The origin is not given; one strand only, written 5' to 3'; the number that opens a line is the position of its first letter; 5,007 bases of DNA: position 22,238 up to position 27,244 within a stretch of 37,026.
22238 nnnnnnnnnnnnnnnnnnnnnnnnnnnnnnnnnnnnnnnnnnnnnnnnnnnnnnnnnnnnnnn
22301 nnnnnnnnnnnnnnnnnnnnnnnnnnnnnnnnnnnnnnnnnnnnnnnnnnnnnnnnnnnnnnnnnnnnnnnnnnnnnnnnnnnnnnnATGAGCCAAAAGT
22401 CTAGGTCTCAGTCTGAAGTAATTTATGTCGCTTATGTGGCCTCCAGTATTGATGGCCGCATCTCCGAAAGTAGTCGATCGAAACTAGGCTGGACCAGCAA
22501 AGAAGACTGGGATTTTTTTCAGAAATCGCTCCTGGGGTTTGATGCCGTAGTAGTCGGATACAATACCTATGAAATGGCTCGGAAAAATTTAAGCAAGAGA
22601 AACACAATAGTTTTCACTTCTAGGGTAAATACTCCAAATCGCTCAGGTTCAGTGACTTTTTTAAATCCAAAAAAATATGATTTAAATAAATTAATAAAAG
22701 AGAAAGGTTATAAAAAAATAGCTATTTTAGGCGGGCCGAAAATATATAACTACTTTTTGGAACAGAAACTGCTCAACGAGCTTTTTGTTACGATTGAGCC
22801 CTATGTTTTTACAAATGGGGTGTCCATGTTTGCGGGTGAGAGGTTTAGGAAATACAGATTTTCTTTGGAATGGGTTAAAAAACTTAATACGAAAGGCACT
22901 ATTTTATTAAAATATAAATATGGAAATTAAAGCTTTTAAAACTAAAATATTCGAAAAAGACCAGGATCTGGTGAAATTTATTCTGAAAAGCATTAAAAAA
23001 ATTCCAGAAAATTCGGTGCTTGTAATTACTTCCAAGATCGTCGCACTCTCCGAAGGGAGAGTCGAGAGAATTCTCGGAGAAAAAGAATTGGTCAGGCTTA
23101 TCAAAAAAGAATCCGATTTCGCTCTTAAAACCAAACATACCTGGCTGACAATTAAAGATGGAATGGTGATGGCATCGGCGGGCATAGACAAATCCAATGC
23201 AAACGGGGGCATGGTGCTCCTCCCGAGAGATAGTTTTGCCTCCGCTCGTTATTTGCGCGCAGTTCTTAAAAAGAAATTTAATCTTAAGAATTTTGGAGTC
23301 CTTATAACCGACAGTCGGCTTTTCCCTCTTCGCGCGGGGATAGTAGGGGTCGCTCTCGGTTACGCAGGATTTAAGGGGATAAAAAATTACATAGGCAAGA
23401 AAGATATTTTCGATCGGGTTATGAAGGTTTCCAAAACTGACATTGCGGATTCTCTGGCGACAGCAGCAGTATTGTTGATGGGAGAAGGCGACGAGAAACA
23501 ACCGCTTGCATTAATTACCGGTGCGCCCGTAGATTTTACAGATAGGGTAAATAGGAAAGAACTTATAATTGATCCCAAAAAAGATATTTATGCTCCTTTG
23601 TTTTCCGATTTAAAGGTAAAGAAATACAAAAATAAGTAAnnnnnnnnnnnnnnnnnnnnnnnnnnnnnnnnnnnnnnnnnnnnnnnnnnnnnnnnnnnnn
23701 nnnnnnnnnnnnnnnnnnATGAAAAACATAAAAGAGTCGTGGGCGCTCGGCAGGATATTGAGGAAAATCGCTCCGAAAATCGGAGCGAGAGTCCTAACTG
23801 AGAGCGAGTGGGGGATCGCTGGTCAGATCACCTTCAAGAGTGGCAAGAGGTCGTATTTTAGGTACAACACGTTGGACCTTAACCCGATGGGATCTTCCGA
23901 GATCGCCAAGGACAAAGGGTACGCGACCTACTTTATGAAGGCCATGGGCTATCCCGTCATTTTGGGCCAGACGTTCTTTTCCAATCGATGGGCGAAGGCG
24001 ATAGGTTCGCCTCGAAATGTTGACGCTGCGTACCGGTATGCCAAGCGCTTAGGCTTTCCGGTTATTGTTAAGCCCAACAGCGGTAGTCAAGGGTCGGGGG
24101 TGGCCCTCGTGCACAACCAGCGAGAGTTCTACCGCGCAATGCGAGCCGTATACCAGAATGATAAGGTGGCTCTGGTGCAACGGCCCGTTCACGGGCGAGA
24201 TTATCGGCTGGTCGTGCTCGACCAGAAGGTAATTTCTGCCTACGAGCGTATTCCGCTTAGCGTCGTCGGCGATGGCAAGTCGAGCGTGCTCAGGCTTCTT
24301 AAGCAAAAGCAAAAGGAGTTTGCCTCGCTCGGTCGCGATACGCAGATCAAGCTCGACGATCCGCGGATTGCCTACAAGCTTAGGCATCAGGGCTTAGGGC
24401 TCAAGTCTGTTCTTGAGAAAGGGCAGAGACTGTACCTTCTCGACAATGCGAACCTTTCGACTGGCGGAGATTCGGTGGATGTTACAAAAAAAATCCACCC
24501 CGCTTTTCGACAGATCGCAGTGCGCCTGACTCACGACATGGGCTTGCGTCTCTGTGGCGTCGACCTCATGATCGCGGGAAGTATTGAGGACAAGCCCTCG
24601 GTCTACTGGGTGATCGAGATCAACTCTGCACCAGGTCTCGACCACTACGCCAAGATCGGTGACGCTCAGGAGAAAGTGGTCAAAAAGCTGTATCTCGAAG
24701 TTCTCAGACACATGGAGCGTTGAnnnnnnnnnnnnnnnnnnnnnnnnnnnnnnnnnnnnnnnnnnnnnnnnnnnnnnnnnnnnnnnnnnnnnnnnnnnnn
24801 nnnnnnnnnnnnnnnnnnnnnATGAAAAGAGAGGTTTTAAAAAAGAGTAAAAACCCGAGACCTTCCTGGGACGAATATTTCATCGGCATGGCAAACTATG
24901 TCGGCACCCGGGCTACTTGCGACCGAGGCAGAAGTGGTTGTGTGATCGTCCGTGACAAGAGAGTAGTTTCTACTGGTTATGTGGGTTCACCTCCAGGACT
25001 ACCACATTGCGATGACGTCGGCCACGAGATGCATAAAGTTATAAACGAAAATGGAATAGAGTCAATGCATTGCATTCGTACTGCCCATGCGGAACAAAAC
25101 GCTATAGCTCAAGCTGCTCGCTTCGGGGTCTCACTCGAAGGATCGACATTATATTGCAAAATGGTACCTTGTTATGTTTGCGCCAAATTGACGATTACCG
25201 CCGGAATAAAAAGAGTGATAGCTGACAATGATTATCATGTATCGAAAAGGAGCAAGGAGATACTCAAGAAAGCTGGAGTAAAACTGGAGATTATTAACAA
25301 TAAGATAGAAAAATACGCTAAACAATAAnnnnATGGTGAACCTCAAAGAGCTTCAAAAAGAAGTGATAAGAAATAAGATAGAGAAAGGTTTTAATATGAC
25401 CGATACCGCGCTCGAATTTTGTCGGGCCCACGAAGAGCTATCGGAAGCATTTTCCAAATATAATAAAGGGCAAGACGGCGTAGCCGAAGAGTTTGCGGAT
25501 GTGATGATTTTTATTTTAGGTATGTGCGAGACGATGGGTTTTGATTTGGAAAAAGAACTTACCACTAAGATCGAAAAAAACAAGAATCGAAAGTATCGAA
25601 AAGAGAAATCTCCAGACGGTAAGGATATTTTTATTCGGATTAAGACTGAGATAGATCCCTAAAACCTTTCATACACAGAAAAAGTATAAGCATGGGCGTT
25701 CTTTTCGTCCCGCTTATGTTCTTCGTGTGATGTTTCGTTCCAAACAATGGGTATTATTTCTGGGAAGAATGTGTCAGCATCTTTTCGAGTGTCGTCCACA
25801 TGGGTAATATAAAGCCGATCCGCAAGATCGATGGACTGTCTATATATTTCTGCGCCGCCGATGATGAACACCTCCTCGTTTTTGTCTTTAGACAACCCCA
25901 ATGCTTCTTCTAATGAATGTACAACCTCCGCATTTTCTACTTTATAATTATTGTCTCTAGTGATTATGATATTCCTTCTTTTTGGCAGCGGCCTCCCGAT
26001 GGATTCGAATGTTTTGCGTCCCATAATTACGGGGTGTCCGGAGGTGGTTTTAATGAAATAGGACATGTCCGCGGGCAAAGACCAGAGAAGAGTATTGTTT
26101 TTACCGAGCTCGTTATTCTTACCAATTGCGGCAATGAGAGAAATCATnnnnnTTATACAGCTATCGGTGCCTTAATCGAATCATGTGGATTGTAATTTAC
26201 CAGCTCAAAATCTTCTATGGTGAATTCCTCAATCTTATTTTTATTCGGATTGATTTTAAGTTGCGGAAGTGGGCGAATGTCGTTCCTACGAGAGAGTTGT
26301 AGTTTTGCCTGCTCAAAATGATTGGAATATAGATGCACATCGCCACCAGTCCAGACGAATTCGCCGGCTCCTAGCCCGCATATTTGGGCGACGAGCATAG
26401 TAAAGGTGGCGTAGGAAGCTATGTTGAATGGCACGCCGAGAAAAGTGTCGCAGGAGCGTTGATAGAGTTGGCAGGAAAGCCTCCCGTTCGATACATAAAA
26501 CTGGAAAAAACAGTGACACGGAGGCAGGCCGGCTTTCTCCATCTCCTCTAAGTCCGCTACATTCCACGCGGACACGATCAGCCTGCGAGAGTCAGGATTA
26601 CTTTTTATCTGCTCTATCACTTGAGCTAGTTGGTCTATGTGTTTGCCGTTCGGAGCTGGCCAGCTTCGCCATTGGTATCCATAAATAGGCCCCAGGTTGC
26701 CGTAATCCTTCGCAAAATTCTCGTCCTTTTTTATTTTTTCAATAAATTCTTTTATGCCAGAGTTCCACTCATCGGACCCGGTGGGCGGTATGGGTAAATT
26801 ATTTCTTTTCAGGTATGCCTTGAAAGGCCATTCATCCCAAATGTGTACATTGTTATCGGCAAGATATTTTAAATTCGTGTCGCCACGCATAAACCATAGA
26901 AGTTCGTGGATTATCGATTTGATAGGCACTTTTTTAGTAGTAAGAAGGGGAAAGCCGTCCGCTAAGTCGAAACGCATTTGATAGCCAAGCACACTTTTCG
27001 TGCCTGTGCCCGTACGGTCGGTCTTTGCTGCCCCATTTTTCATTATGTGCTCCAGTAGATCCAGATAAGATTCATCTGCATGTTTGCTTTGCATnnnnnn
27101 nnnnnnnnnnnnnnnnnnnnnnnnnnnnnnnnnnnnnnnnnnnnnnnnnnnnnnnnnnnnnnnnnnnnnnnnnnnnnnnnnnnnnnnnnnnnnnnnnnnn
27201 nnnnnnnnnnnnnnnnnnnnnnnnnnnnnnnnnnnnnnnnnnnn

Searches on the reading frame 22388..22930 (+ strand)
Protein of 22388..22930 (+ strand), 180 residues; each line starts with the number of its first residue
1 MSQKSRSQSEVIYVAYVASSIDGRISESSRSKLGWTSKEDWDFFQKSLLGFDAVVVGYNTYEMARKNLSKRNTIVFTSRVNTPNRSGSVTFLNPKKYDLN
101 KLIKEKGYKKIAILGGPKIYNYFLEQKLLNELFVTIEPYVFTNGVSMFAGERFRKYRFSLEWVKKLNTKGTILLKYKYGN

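Call 76: search_protein_families(library=pfam, proteins=[window:22388-22930:+], max_evalue=0.001)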
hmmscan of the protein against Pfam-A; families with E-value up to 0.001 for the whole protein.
window:22388-22930:+ (180 aa): 2 families
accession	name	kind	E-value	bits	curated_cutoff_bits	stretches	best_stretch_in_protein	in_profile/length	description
PF01872.23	RibD_C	-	3.2e-12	47.1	24.1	1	17-165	7-190/197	RibD C-terminal domain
PF00186.24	DHFR_1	-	5.2e-10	39.7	25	1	31-126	18-107/159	Dihydrofolate reductase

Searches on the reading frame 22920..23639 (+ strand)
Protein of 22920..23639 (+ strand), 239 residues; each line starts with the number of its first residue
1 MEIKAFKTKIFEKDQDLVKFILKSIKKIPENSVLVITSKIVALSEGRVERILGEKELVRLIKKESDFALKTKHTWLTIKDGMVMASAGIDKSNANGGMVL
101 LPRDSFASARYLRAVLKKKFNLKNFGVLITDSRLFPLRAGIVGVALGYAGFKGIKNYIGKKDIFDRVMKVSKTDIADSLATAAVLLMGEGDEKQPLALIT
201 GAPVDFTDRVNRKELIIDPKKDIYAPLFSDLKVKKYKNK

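Call 76: search_protein_families(library=pfam, proteins=[window:22920-23639:+], max_evalue=0.001)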
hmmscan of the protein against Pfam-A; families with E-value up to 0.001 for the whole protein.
window:22920-23639:+ (239 aa): 1 family
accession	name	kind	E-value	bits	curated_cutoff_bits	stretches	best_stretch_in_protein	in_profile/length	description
PF01996.21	F420_ligase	-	2.2e-39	135.7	25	1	7-201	3-218/218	F420-0:Gamma-glutamyl ligase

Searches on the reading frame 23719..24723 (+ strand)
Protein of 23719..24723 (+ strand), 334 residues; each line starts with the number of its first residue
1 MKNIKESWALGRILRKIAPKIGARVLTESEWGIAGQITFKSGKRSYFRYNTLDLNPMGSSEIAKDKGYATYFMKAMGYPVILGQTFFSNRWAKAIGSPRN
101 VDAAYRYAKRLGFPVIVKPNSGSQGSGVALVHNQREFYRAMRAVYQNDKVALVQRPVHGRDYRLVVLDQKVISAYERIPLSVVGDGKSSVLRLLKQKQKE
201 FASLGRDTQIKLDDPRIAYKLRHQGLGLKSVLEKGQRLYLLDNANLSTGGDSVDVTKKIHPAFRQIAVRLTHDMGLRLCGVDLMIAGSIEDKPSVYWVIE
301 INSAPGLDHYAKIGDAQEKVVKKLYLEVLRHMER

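Call 76: search_protein_families(library=pfam, proteins=[window:23719-24723:+], max_evalue=0.001)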
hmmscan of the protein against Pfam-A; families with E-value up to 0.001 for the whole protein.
window:23719-24723:+ (334 aa): 6 families
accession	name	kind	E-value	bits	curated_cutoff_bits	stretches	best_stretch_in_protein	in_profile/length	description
PF08443.16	RimK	-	5.7e-15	55.9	21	2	109-178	38-106/188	RimK-like ATP-grasp domain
PF07478.18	Dala_Dala_lig_C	-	4.3e-10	39.9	24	1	74-175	3-102/204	D-ala D-ala ligase C-terminus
PF02786.22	CPSase_L_D2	-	4.1e-08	33.4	19.8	1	98-191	24-108/211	Carbamoyl-phosphate synthase L chain, ATP binding domain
PF02655.19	ATP-grasp_3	-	6.2e-06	26.8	23.2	0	113-168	32-80/160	ATP-grasp domain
PF14398.11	ATPgrasp_YheCD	-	1.1e-05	25.3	26.8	0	251-323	177-247/255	YheC/D like ATP-grasp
PF13535.11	ATP-grasp_4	-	0.00048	20.2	27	0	112-148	2-38/160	ATP-grasp domain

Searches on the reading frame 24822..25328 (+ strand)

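Call 76: search_protein_families(library=pfam, proteins=[window:24822-25328:+], max_evalue=0.001)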
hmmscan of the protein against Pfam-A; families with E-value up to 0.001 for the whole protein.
window:24822-25328:+ (168 aa): 2 families
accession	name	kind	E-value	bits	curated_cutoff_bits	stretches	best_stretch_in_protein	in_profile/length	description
PF00383.29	dCMP_cyt_deam_1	-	2.4e-23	82.4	25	1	15-133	2-99/102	Cytidine and deoxycytidylate deaminase zinc-binding region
PF14437.12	MafB19-deam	-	1.7e-15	57.6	27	1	15-161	2-124/142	MafB19-like deaminase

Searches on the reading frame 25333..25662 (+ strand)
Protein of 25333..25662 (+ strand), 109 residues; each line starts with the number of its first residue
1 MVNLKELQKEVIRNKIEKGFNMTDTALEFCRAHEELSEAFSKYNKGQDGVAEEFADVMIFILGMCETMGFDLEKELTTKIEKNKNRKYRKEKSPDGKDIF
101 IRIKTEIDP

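Call 76: search_protein_families(library=pfam, proteins=[window:25333-25662:+], max_evalue=0.001)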
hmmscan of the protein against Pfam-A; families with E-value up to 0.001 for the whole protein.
window:25333-25662:+ (109 aa): 2 families
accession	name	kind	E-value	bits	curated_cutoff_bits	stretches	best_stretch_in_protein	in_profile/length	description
PF12643.12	MazG-like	-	9.9e-07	29.4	27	1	34-91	20-75/85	MazG-like family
PF03819.22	MazG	-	0.00045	20.9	22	0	34-87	12-70/74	MazG nucleotide pyrophosphohydrolase domain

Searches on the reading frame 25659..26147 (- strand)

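Call 77: search_protein_families(library=pfam, proteins=[window:25659-26147:-], max_evalue=0.001)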
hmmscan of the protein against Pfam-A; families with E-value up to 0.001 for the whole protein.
window:25659-26147:- (162 aa): 1 family
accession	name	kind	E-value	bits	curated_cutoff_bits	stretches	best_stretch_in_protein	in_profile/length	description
PF00186.24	DHFR_1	-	2.5e-62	209.7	25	1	1-161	1-159/159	Dihydrofolate reductase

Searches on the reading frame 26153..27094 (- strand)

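Call 77: search_protein_families(library=pfam, proteins=[window:26153-27094:-], max_evalue=0.001)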
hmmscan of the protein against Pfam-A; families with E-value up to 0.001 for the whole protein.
window:26153-27094:- (313 aa): 1 family
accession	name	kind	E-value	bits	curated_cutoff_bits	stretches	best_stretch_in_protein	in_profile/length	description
PF00303.24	Thymidylat_synt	-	1.7e-119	398.3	24.3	1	9-313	2-266/266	Thymidylate synthase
